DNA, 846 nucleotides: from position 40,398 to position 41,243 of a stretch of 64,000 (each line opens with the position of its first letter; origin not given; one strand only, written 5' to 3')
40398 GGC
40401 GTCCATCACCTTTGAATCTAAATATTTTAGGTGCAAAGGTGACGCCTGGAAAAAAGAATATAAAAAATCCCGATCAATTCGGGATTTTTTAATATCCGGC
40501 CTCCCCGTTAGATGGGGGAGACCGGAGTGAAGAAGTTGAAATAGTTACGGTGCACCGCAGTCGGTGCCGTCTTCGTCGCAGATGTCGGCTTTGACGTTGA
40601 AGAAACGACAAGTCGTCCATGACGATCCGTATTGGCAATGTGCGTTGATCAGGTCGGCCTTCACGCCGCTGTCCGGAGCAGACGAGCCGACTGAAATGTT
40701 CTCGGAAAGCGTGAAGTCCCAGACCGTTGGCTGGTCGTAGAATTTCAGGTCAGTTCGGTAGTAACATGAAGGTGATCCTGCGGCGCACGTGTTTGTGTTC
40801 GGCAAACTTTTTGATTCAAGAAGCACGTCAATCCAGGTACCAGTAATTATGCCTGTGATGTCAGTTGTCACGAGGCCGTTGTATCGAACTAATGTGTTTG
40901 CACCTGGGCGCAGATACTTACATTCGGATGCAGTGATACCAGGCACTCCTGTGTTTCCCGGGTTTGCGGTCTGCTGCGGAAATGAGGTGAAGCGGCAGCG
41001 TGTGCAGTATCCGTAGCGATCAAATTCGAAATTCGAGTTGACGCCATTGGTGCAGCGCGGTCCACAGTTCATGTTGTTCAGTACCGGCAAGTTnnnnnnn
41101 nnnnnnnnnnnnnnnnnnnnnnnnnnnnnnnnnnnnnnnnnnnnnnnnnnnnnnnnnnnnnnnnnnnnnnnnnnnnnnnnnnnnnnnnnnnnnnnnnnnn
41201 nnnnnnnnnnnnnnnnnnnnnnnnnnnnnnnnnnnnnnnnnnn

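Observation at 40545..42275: Cys-rich lipoprotein with MACPF/perforin-like signature features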

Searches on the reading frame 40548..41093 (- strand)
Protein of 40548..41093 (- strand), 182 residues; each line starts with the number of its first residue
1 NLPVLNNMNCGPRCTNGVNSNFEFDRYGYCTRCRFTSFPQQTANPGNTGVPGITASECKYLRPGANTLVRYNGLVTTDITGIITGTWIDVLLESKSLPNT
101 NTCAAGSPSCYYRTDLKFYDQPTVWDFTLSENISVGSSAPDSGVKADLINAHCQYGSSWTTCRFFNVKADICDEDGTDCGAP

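Call 72: search_solved_structures(query=A5, max_evalue=10)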
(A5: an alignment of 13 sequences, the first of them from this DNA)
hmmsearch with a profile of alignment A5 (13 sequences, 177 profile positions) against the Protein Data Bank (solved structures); distinct sequences matched with E-value up to 10: 0.
